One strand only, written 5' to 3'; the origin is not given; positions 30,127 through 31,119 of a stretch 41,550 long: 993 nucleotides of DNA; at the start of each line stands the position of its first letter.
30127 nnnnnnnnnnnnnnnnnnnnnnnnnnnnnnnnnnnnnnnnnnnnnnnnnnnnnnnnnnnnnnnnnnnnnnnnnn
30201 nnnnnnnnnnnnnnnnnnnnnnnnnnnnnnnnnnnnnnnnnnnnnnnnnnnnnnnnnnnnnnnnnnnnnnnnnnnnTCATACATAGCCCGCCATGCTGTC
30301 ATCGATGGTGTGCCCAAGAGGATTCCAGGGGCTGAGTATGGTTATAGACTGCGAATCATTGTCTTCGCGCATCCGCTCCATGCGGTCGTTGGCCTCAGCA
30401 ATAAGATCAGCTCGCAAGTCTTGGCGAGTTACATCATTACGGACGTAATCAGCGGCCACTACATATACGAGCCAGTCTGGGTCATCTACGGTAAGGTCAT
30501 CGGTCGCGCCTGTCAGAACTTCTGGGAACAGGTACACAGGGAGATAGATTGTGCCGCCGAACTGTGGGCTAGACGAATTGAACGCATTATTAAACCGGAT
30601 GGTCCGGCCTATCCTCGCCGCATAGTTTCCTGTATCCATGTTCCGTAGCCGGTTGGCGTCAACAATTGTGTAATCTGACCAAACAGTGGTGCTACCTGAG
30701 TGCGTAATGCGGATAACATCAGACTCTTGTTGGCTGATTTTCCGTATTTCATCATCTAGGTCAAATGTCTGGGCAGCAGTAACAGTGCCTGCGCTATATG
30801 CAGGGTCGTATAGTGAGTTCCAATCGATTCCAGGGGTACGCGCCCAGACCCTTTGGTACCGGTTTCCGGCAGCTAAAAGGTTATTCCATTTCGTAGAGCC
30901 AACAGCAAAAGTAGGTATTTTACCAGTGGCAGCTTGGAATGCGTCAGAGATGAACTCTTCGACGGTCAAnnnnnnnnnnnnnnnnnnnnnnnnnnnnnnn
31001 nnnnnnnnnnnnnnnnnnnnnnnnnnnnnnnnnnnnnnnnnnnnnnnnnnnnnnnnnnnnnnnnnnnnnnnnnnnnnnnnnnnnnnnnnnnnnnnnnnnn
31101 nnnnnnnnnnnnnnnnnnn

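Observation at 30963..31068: Two paralogous ~100-nt promoter-leader cassettes ending in SD-poor TTG starts, placed before the portal gene and the 230-aa tail gene (second copy 6946-7050)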

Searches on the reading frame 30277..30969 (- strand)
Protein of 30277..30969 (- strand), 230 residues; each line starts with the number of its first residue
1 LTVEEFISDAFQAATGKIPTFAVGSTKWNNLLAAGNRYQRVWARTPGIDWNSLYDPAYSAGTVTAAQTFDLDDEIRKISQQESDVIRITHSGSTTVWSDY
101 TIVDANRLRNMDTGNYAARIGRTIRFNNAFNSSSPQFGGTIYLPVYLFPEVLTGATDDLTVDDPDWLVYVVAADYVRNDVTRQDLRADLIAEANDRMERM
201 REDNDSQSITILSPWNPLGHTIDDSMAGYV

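Call 10: search_protein_families(library=phrogs, proteins=[window:30277-30969:-], max_evalue=0.001)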
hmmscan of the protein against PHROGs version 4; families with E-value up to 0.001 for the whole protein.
window:30277-30969:- (230 aa): 0 families

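Call 11: search_protein_families(library=pfam, proteins=[window:30277-30969:-], max_evalue=0.01)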
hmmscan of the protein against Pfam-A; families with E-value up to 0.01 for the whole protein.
window:30277-30969:- (230 aa): 0 families

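Call 23: find_related_loci(query=window:30277-30969:-, collection=viral_contigs, flank=3000)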
Query window:30277-30969:- (230 aa) in viral_contigs; peptide patterns used: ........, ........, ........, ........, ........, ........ (x = any residue, [..] = any of these).
6 stretches matched a pattern, but none encodes a relative of the query by tblastn (E <= 1e-3).

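Call 26: find_encoding_contigs(protein=window:30277-30969:-, flank=3000, max_places=6)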
Protein window:30277-30969:- (230 aa): 5 contigs read that carry it; 3 places shown.
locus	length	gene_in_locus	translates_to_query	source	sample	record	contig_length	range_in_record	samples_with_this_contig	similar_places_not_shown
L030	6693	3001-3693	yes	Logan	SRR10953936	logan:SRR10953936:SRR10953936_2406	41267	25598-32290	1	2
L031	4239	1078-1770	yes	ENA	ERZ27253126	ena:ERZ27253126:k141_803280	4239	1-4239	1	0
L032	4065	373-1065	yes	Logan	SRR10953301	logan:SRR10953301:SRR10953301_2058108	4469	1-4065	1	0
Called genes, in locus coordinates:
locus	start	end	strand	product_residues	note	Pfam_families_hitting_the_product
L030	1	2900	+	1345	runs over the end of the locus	-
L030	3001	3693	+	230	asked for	-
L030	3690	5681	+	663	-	-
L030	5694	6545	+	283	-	-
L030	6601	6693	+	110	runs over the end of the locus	-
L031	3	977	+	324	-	?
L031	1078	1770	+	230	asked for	-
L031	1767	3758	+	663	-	-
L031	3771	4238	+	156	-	?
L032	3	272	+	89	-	?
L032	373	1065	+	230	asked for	-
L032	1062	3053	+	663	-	-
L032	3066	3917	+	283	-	-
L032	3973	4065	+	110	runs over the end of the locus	-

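Call 29: find_homologous_proteins(query=window:30277-30969:-, max_evalue=0.001)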
Query window:30277-30969:- (230 aa): 117 proteins with E <= 0.001 among 891 candidates.
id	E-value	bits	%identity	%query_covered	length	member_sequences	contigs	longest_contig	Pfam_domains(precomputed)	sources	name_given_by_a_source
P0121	9.1e-150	514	100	100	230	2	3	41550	-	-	-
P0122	4.5e-119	414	78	100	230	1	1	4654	-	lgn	-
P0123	9.6e-96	338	67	96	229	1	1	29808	-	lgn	-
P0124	1.1e-90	321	63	96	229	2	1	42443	-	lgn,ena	-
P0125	8.1e-87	309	61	96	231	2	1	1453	-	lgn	-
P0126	1.8e-86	307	61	97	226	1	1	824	-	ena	-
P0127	5.8e-86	306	59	97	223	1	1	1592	-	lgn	-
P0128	3.8e-78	280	57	96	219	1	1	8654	-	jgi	jgi:hypothetical protein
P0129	1.1e-74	269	55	93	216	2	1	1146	-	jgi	jgi:hypothetical protein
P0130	6.3e-74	266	57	91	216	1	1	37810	-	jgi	jgi:hypothetical protein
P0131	6.6e-73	263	55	92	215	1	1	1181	-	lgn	-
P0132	7.9e-70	253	51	94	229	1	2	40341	-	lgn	-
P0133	1.3e-69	252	56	90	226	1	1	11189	-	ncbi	-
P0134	2.3e-69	251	53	96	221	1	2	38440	-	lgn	-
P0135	3.4e-68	248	52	96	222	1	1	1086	-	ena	-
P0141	1.1e-65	239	50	99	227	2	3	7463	PF24175.3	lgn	-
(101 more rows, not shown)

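Call 31: find_encoding_contigs(protein=P0122, flank=3000, max_places=3)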
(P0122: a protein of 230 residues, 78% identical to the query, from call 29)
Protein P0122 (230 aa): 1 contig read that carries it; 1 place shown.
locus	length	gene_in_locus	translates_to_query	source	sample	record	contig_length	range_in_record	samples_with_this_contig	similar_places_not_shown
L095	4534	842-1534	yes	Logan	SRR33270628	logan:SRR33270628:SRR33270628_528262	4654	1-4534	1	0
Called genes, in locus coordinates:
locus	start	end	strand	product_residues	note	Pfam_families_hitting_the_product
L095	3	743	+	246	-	?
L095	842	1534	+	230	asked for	-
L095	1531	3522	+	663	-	-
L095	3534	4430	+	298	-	-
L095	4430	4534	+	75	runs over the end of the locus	?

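Call 33: find_encoding_contigs(protein=P0123, flank=3000, max_places=3)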
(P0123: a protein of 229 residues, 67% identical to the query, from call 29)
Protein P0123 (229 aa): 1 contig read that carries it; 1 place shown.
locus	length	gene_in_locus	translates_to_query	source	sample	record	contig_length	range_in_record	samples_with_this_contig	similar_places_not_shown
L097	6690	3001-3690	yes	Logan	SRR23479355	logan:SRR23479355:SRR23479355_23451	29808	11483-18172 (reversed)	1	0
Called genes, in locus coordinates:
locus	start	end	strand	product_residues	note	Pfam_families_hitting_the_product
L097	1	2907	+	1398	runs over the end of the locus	-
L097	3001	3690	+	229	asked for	-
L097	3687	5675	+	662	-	-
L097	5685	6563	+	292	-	-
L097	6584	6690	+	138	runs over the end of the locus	-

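Call 35: find_encoding_contigs(protein=P0124, flank=2000, max_places=2)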
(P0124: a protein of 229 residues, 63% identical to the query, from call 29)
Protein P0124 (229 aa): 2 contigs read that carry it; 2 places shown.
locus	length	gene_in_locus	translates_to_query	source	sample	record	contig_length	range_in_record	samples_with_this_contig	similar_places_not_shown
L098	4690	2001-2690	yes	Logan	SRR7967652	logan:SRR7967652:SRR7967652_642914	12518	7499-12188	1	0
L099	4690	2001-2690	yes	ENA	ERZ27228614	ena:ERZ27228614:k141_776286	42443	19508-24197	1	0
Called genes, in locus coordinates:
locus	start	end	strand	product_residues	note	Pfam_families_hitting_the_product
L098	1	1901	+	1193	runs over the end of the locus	-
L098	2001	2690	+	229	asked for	-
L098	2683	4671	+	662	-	-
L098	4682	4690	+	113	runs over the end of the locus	?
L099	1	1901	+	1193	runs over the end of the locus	-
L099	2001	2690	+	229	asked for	-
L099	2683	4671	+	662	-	-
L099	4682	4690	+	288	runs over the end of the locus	-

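Call 50: search_protein_families(library=pfam, proteins=[P0141, P0121], max_evalue=1)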
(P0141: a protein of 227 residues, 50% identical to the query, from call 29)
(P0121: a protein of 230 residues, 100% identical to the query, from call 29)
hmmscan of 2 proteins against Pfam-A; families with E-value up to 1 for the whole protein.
P0141 (227 aa): 2 families
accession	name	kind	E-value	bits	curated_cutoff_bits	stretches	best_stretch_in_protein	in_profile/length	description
PF16238.11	DUF4897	-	0.00092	19.6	28.6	1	123-218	48-134/157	Domain of unknown function (DUF4897)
PF17116.11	T9SS_plug_1st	-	0.1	12.9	23.9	0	89-123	77-112/126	Type 9 secretion system plug protein 1st domain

P0121 (230 aa): 0 families

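Call 52: find_related_loci(query=A4, collection=viral_contigs, flank=1500)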
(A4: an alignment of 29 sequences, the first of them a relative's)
Query A4 (230 aa) in viral_contigs; peptide patterns used: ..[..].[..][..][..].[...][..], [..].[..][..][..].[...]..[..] (x = any residue, [..] = any of these).
83 stretches matched a pattern; 39 encode a relative of the query (tblastn E <= 1e-3); 39 distinct loci.
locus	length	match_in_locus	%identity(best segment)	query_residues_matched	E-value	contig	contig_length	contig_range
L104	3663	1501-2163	63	1-220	2e-95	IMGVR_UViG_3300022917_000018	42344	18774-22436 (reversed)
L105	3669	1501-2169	59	1-224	1e-89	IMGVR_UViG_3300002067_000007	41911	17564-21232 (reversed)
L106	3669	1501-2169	59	1-224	1e-89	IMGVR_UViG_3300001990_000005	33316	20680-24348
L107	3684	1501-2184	48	1-221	4e-66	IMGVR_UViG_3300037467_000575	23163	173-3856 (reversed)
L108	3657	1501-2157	43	1-221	1e-60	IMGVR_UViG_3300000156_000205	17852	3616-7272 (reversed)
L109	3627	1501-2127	46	1-207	2e-57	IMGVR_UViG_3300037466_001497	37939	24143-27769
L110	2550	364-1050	43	1-218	6e-56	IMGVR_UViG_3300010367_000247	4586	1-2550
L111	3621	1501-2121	47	28-220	1e-55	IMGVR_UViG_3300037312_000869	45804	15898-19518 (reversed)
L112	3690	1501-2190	41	1-229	3e-52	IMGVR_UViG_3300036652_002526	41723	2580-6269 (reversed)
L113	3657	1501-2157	41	1-219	2e-51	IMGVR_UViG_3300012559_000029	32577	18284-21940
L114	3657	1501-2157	41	1-219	2e-51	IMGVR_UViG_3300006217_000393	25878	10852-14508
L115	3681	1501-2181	40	1-217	1e-48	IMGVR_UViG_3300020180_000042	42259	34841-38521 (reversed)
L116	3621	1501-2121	37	1-209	3e-47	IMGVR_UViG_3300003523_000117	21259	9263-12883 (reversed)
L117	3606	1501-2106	38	1-204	2e-47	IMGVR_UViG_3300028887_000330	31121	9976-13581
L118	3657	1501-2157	38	1-219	4e-46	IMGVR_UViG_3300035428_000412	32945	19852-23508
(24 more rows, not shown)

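Call 55: predict_structure(alignment_id=A4)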
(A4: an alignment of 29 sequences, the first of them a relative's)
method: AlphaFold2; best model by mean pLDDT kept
length: 230 residues; sequences in the alignment: 29
mean_pLDDT: 88.0   pTM: 0.77
mean pLDDT of the five models: 88.0, 87.8, 85.8, 85.7, 85.7
residues with pLDDT >= 90: 175; 70-90: 31; 50-70: 11; < 50: 13
segments of 3 or more residues with pLDDT < 50: 220-230
pLDDT, mean of each block of 10 residues (from residue 1): 95 93 93 96 92 92 90 92 90 89 93 93 93 92 94 94 95 92 92 95 74 53 41
secondary structure, 60 per line:
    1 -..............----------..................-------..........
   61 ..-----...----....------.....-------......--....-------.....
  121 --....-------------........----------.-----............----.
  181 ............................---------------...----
elements in order: H3-15 H26-43 E54-62 E68-70 E75-78 E85-89 E97-102 H105-108 E116-120 E123-126 E140-147 H164-175 H180-208
